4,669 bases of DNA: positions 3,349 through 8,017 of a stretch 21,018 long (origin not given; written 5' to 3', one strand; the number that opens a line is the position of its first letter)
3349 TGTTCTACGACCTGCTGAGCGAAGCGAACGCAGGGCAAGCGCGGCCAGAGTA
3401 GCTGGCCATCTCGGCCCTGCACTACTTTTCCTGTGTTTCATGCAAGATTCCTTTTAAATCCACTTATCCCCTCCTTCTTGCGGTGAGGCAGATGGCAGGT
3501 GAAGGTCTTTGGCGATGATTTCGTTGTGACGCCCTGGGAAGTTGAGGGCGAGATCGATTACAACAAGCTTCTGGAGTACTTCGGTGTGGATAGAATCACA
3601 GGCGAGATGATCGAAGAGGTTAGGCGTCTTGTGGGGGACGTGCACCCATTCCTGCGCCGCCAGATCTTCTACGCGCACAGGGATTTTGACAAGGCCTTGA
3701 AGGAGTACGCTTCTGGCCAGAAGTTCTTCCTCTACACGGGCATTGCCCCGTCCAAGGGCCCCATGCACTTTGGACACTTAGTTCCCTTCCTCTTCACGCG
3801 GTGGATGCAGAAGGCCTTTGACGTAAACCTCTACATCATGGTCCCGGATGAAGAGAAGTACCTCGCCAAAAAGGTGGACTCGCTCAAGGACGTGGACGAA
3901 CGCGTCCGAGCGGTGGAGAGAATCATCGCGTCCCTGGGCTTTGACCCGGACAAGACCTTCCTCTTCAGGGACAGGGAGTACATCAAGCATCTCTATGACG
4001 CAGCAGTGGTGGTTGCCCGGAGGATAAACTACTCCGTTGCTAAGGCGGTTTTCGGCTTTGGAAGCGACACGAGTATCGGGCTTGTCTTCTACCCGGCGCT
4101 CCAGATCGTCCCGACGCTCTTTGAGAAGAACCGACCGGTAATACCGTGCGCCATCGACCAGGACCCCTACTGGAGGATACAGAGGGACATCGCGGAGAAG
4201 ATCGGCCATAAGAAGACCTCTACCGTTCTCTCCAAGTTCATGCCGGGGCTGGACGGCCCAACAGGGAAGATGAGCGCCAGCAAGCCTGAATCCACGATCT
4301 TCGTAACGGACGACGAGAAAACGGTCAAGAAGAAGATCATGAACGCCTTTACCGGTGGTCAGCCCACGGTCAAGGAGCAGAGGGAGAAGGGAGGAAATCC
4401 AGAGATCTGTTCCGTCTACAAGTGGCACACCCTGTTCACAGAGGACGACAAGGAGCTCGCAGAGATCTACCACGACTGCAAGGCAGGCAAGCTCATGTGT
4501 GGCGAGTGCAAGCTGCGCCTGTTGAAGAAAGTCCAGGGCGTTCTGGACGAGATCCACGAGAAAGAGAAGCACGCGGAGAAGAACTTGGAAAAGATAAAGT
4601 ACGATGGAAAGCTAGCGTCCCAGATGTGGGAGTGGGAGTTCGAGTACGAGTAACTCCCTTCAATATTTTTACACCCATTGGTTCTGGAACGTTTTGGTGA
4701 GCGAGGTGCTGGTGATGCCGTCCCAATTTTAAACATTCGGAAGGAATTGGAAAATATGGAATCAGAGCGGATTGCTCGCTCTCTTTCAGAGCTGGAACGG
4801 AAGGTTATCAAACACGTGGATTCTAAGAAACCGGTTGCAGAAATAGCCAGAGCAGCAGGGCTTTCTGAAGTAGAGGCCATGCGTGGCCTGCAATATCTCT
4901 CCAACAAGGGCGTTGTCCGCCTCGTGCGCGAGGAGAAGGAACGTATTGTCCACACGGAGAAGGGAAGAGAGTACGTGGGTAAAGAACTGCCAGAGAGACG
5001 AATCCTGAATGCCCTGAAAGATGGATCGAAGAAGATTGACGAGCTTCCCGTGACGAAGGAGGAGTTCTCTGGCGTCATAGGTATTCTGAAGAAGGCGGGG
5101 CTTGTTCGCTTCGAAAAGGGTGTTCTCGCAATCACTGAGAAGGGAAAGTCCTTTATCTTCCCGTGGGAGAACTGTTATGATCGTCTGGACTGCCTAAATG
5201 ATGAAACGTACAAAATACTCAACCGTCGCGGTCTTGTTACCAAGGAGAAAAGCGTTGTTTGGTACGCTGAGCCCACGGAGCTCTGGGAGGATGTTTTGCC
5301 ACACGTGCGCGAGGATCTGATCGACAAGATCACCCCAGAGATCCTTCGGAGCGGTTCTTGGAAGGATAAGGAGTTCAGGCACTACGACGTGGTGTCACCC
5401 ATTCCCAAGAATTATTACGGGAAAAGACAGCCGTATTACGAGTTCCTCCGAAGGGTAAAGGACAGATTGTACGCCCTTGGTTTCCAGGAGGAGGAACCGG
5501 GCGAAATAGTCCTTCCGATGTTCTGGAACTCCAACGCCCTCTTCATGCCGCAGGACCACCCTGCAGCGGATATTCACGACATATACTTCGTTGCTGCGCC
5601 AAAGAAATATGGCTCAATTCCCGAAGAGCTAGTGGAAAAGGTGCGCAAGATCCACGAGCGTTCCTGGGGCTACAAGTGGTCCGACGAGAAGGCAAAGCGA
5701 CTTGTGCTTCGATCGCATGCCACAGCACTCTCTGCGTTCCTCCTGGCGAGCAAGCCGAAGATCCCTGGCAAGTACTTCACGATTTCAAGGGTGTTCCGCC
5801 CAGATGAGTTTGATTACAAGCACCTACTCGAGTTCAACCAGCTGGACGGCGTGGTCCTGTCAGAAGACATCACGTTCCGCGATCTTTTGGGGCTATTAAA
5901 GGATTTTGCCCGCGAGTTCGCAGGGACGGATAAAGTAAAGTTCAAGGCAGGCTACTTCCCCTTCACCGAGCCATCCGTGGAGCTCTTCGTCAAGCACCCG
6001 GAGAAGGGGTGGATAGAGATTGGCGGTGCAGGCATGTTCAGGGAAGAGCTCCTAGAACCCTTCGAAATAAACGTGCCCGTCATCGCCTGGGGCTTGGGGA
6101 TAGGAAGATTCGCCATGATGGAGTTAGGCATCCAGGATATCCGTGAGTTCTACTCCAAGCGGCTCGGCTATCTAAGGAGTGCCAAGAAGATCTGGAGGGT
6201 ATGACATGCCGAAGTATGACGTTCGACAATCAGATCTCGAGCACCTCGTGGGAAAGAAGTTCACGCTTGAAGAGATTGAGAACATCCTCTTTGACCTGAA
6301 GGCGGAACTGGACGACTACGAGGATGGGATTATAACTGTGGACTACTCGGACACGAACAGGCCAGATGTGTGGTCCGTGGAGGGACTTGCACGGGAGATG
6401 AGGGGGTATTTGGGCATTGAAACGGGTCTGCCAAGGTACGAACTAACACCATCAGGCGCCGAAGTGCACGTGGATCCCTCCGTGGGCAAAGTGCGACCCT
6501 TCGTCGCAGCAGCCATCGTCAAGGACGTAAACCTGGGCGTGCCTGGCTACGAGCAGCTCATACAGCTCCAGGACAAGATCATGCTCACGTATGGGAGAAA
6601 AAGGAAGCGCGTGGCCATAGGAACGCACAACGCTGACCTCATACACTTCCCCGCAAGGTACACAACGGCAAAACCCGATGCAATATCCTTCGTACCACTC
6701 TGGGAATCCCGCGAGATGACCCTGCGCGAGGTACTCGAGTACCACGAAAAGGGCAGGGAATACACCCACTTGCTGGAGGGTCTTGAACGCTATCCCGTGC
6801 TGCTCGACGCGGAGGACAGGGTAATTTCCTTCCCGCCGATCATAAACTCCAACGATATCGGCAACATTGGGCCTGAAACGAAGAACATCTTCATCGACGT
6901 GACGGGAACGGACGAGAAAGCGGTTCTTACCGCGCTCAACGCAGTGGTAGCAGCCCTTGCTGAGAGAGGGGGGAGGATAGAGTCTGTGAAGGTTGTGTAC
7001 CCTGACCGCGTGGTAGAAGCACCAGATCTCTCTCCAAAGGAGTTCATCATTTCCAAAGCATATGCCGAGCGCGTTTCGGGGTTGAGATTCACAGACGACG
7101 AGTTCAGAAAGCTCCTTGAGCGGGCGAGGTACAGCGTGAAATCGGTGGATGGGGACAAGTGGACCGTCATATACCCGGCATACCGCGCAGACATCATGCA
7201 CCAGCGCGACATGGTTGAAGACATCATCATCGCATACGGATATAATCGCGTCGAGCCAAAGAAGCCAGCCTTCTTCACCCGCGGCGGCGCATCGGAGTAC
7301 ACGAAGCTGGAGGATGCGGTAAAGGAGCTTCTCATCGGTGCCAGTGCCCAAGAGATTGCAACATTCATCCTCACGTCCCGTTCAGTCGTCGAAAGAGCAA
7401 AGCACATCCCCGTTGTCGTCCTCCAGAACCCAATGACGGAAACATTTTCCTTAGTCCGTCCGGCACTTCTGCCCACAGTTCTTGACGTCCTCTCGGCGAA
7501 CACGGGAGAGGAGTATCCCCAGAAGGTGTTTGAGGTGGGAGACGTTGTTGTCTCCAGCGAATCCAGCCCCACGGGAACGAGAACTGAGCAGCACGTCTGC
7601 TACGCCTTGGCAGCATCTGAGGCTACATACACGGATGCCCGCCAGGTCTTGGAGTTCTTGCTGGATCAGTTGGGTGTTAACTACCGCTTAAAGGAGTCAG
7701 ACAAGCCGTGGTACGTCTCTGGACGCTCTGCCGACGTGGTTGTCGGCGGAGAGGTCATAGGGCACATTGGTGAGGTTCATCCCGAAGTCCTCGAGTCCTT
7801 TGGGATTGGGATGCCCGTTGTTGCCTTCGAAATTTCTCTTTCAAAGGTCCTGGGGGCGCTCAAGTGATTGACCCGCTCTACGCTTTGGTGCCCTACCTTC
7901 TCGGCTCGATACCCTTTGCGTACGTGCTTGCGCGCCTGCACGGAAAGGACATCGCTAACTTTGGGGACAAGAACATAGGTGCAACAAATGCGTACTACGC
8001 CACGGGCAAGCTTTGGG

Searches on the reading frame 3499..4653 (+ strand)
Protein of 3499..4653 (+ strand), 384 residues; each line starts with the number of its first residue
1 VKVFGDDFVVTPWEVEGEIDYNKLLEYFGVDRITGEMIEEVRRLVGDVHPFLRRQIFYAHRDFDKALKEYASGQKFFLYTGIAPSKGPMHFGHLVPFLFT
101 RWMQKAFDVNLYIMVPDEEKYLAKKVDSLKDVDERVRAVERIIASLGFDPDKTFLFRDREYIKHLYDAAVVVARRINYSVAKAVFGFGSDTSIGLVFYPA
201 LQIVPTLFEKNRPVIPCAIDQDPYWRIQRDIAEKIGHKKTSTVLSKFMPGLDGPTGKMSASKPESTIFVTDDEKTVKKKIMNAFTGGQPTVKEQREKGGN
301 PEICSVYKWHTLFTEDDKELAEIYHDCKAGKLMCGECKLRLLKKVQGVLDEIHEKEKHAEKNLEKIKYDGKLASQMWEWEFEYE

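Call 12: search_protein_families(library=pfam, proteins=[window:3499-4653:+])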
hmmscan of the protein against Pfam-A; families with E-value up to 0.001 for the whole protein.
window:3499-4653:+ (384 aa): 1 family
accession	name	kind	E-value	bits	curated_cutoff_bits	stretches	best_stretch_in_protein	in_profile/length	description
PF00579.31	tRNA-synt_1b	-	6.1e-33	114.8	21.1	1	74-349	4-291/292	tRNA synthetases class I (W and Y)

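Call 19: find_encoding_contigs(protein=window:3499-4653:+, flank=10000, max_places=6)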
Protein window:3499-4653:+ (384 aa): no gene with exactly this product is on record in the collection.

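Call 21: find_homologous_proteins(query=window:3499-4653:+, max_evalue=1e-30)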
Query window:3499-4653:+ (384 aa): 6909 proteins with E <= 1e-30 among 8000 candidates; the best 120 are listed.
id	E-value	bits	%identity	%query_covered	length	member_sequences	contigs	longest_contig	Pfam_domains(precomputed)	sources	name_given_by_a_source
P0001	9.7e-247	836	92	100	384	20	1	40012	PF00579.32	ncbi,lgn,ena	-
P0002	4.9e-224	762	82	100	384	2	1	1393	PF00579.32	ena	-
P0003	5.4e-218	742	81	100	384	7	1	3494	PF00579.32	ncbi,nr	ncbi:MAG TPA: tryptophan--tRNA ligase [Euryarchaeota archaeon]|nr:tryptophan--tRNA ligase [Euryarcha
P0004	2.5e-208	710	78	99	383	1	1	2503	PF00579.32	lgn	-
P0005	2.1e-175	601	66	98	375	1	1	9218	PF00579.32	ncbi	-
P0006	9.4e-173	593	66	99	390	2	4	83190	PF00579.32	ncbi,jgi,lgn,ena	-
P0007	1.7e-165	569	64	97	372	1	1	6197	PF00579.32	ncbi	-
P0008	2.1e-163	562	65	95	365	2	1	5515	PF00579.32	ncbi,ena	-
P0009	1.1e-158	546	62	97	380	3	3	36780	PF00579.32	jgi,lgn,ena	-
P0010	8.6e-156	537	61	100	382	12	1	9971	PF00579.32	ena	-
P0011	1.1e-154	533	61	100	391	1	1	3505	PF00579.32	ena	-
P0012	3.5e-154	532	61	98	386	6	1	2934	PF00579.32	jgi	-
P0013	1.3e-153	530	59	99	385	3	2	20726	PF00579.32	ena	-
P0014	3.0e-153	529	61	97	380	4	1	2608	PF00579.32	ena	-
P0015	3.4e-153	528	61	98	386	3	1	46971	PF00579.32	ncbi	-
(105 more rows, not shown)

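Call 22: find_encoding_contigs(protein=P0001, flank=10000, max_places=3)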
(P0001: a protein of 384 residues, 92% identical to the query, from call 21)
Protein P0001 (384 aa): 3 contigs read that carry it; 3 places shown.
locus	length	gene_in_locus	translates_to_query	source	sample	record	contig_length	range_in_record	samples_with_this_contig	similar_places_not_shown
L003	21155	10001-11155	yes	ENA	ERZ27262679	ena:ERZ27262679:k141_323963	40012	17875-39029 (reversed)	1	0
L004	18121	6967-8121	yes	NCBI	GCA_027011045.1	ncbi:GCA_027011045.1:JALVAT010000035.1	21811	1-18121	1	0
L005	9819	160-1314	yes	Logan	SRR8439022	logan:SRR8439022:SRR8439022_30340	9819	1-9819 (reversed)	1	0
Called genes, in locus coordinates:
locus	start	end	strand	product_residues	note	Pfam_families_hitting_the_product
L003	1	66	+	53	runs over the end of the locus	-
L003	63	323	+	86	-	PF05016:ParE_toxin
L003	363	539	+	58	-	-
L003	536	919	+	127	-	PF01850:PIN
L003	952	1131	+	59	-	-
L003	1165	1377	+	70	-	-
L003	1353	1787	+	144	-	PF01850:PIN (weak), PF10130:PIN_2, PF13470:PIN_3 (weak)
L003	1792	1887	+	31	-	-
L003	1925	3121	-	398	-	PF07690:MFS_1 (weak)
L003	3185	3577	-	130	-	-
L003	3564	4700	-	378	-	PF04055:Radical_SAM, PF13353:Fer4_12 (weak), PF13186:SPASM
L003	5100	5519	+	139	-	PF02675:AdoMet_dc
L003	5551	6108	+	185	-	-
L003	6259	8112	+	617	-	PF08915:tRNA-Thr_ED, PF00587:tRNA-synt_2b, PF03129:HGTP_anticodon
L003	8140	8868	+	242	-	-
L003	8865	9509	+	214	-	-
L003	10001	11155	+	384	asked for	PF00579:tRNA-synt_1b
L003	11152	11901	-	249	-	-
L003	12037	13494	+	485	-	PF14947:HTH_45 (faint), PF01409:tRNA-synt_2d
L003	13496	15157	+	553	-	PF18262:PhetRS_B1 (weak), PF03484:B5, PF17759:tRNA_synthFbeta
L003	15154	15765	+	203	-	PF02660:G3P_acyltransf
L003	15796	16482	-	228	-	PF00300:His_Phos_1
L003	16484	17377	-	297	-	PF02775:TPP_enzyme_C, PF12367:PFO_beta_C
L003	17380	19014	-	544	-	PF01558:POR, PF01855:POR_N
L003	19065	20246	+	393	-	-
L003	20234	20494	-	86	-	PF02223:Thymidylate_kin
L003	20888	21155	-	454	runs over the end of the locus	PF02403:Seryl_tRNA_N, PF00587:tRNA-synt_2b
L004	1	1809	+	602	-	?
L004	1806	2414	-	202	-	PF00149:Metallophos, PF12850:Metallophos_2, PF14582:Metallophos_3 (faint)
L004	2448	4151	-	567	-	PF00749:tRNA-synt_1c, PF03950:tRNA-synt_1c_C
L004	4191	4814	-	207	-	PF01978:TrmB, PF09339:HTH_IclR (weak)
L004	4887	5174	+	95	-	-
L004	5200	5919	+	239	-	-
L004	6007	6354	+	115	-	PF00892:EamA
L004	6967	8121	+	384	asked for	PF00579:tRNA-synt_1b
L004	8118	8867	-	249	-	-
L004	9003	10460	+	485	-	PF14947:HTH_45 (faint), PF01409:tRNA-synt_2d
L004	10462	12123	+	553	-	PF18262:PhetRS_B1 (weak), PF03484:B5, PF17759:tRNA_synthFbeta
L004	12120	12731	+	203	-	PF02660:G3P_acyltransf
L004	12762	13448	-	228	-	PF00300:His_Phos_1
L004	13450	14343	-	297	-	PF02775:TPP_enzyme_C, PF12367:PFO_beta_C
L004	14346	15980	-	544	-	PF01558:POR, PF01855:POR_N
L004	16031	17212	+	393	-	-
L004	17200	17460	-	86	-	PF02223:Thymidylate_kin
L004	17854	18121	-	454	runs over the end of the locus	PF02403:Seryl_tRNA_N, PF00587:tRNA-synt_2b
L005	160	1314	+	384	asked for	PF00579:tRNA-synt_1b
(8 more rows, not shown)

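Call 23: find_encoding_contigs(protein=P0006, flank=10000, max_places=3)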
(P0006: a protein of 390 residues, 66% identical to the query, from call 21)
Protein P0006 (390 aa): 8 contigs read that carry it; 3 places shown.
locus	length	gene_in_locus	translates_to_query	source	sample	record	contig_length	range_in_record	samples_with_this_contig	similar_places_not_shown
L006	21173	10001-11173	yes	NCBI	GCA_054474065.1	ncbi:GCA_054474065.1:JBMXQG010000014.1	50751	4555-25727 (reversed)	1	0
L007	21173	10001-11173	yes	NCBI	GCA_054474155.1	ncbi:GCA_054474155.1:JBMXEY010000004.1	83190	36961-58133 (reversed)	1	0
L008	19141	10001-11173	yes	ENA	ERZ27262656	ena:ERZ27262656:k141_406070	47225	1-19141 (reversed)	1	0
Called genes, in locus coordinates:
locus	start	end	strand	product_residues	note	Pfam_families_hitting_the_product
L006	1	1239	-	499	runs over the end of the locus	PF06202:GDE_C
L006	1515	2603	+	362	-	PF00535:Glycos_transf_2, PF13641:Glyco_tranf_2_3, PF13506:Glyco_transf_21 (weak), PF13632:Glyco_trans_2_3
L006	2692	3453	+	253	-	PF01884:PcrB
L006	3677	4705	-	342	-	PF00752:XPG_N, PF00867:XPG_I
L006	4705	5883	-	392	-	PF16450:Prot_ATP_ID_OB_C, PF05496:RuvB_N (faint), PF07724:AAA_2 (faint), PF13191:AAA_16 (faint), PF00004:AAA, PF07728:AAA_5 (weak), PF17862:AAA_lid_3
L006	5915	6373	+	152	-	PF26602:HVO_2718_N (weak), PF24250:HVO_2718 (weak), PF12844:HTH_19, PF13560:HTH_31, PF01381:HTH_3, PF13413:HTH_25, PF13443:HTH_26 (weak)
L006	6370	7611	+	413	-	PF02163:Peptidase_M50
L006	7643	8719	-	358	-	PF00091:Tubulin, PF12327:FtsZ_C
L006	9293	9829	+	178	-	-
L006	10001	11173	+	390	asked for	PF00579:tRNA-synt_1b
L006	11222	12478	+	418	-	PF03065:Glyco_hydro_57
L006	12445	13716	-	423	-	PF08323:Glyco_transf_5, PF13439:Glyco_transf_4, PF13579:Glyco_trans_4_4, PF20706:GT4-conflict, PF00534:Glycos_transf_1, PF13692:Glyco_trans_1_4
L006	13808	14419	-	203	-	PF00753:Lactamase_B, PF12706:Lactamase_B_2, PF13483:Lactamase_B_3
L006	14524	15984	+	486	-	PF01409:tRNA-synt_2d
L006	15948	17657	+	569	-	PF18262:PhetRS_B1 (weak), PF03484:B5, PF17759:tRNA_synthFbeta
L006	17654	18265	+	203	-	PF02660:G3P_acyltransf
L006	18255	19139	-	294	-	PF02775:TPP_enzyme_C, PF12367:PFO_beta_C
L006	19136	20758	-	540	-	PF01558:POR, PF01855:POR_N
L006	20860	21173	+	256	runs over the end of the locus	PF00696:AA_kinase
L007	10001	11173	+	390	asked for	PF00579:tRNA-synt_1b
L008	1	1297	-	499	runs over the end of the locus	PF06202:GDE_C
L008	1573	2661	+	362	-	PF00535:Glycos_transf_2, PF13641:Glyco_tranf_2_3, PF13506:Glyco_transf_21 (weak), PF13632:Glyco_trans_2_3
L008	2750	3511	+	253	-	PF01884:PcrB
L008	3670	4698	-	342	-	PF00752:XPG_N, PF00867:XPG_I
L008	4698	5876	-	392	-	PF16450:Prot_ATP_ID_OB_C, PF05496:RuvB_N (faint), PF07724:AAA_2 (faint), PF13191:AAA_16 (faint), PF00004:AAA, PF07728:AAA_5 (weak), PF17862:AAA_lid_3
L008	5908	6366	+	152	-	PF26602:HVO_2718_N (weak), PF24250:HVO_2718 (weak), PF12844:HTH_19, PF13560:HTH_31, PF01381:HTH_3, PF13413:HTH_25, PF13443:HTH_26 (weak)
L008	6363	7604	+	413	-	PF02163:Peptidase_M50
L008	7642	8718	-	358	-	PF00091:Tubulin, PF12327:FtsZ_C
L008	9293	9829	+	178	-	-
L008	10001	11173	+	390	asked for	PF00579:tRNA-synt_1b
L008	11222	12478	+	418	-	PF03065:Glyco_hydro_57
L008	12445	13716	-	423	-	PF08323:Glyco_transf_5, PF13439:Glyco_transf_4, PF13579:Glyco_trans_4_4, PF20706:GT4-conflict, PF00534:Glycos_transf_1, PF13692:Glyco_trans_1_4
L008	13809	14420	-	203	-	PF00753:Lactamase_B, PF12706:Lactamase_B_2, PF13483:Lactamase_B_3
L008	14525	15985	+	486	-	PF01409:tRNA-synt_2d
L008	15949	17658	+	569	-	PF18262:PhetRS_B1 (weak), PF03484:B5, PF17759:tRNA_synthFbeta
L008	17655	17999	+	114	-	PF02660:G3P_acyltransf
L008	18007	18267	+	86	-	-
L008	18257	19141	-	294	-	?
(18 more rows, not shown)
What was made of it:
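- The CAA locus near FEN1 and the CAG locus upstream of TrpRS are each shared with relatives (calls 22, 23).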

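Call 37: find_encoding_contigs(protein=P0003, flank=10000, max_places=4)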
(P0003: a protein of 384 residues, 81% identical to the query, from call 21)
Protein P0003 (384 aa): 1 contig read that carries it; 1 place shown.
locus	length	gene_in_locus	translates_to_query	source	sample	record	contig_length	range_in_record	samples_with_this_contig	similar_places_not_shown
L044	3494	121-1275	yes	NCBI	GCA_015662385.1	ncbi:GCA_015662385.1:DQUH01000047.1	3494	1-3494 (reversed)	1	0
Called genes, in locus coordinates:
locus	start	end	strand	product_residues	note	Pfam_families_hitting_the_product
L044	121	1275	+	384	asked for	PF00579:tRNA-synt_1b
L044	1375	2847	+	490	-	PF01409:tRNA-synt_2d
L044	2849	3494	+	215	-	PF18262:PhetRS_B1 (faint)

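Call 38: find_encoding_contigs(protein=P0004, flank=10000, max_places=4)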
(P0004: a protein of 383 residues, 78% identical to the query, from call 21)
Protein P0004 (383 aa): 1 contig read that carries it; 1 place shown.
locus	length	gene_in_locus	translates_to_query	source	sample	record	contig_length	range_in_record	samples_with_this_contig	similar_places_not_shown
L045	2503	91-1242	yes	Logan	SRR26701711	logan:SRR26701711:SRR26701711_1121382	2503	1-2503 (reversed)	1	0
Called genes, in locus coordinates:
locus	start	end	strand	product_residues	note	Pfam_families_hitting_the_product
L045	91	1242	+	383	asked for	PF00579:tRNA-synt_1b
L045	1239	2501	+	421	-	?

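Call 39: find_encoding_contigs(protein=P0005, flank=10000, max_places=4)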
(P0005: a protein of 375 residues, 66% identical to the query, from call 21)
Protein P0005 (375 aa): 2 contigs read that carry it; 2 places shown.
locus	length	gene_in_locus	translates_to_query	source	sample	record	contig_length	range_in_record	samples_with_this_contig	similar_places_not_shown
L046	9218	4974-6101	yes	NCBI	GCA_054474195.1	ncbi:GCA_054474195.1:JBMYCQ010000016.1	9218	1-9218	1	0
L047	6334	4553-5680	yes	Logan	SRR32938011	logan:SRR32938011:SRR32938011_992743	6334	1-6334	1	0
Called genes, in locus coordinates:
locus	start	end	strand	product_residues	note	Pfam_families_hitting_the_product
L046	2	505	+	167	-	?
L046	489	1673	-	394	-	PF01676:Metalloenzyme, PF10143:PhosphMutase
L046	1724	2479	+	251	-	PF01040:UbiA (faint)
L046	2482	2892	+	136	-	PF01986:DUF123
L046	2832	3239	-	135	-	PF06695:Sm_multidrug_ex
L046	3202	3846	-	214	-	PF22175:Ogg-HhH (weak), PF00730:HhH-GPD, PF14520:HHH_5 (faint), PF00633:HHH (weak)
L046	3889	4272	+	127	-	PF00293:NUDIX (weak)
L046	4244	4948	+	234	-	PF00565:SNase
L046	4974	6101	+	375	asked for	PF00579:tRNA-synt_1b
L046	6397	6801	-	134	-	-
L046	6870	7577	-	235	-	PF01411:tRNA-synt_2c, PF07973:tRNA_SAD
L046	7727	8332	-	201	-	PF00702:Hydrolase (weak)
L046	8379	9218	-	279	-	?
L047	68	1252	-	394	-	PF01676:Metalloenzyme, PF10143:PhosphMutase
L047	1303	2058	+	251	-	PF01040:UbiA (faint)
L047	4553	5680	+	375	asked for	PF00579:tRNA-synt_1b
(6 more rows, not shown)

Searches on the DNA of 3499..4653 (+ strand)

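Call 69: search_rna_families(source=L004, start=6380, end=6900, threshold=evalue, max_evalue=5)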
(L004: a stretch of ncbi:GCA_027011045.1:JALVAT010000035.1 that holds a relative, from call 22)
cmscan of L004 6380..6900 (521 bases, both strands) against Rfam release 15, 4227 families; matches with E-value up to 5: 3.
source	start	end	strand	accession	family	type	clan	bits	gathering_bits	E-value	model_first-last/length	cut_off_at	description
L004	6806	6889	+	RF00005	tRNA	Gene; tRNA;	CL00001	50.6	29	5.6e-10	1-71/71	no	tRNA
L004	6702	6770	+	RF03078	chrB-a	Cis-reg;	-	16.8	43.9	2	1-80/80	no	chrB-a RNA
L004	6490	6536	-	RF00560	SNORA17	Gene; snRNA; snoRNA; HACA-box;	CL00029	16.6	29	1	7-55/132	no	Small nucleolar RNA SNORA17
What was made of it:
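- On Archaeal H/ACA sRNA: The only Rfam H/ACA signal is SNORA17 at 16.6 bits against a threshold of 29, on the opposite strand (call 69).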

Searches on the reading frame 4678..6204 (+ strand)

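Call 12: search_protein_families(library=pfam, proteins=[window:4678-6204:+])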
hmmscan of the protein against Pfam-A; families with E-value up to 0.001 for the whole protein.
window:4678-6204:+ (508 aa): 5 families
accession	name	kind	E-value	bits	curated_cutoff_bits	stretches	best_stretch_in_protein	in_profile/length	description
PF01409.25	tRNA-synt_2d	-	3.1e-76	256.6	19.8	1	236-500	2-244/246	tRNA synthetases class II core domain (F)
PF14947.12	HTH_45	-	7.2e-06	26.4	25.5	0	46-99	14-65/77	Winged helix-turn-helix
PF13545.12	HTH_Crp_2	-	9.4e-05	22.7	27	0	30-87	1-57/70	Crp-like helix-turn-helix domain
PF22451.2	NirdL-like_HTH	-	0.00038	20.4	27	0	49-81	15-47/47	Siroheme decarboxylase NirDL-like HTH domain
PF00152.25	tRNA-synt_2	-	0.00065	19.3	25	0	365-390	93-118/308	tRNA synthetases class II (D, K and N)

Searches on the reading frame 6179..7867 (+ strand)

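Call 12: search_protein_families(library=pfam, proteins=[window:6179-7867:+])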
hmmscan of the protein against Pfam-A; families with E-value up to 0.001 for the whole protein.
window:6179-7867:+ (562 aa): 4 families
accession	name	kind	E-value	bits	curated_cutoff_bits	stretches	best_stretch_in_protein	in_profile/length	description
PF17759.6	tRNA_synthFbeta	-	5.2e-43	147.4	22.4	1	367-554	11-214/214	Phenylalanyl tRNA synthetase beta chain CLM domain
PF03484.21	B5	-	8.7e-22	77.5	28.6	1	292-355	4-67/67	tRNA synthetase B5 domain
PF03483.22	B3_4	-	1.2e-05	25.4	29.3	1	124-251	35-134/174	B3/4 domain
PF18262.7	PhetRS_B1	-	4e-05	24.2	26.8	1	10-78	1-81/83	Phe-tRNA synthetase beta subunit B1 domain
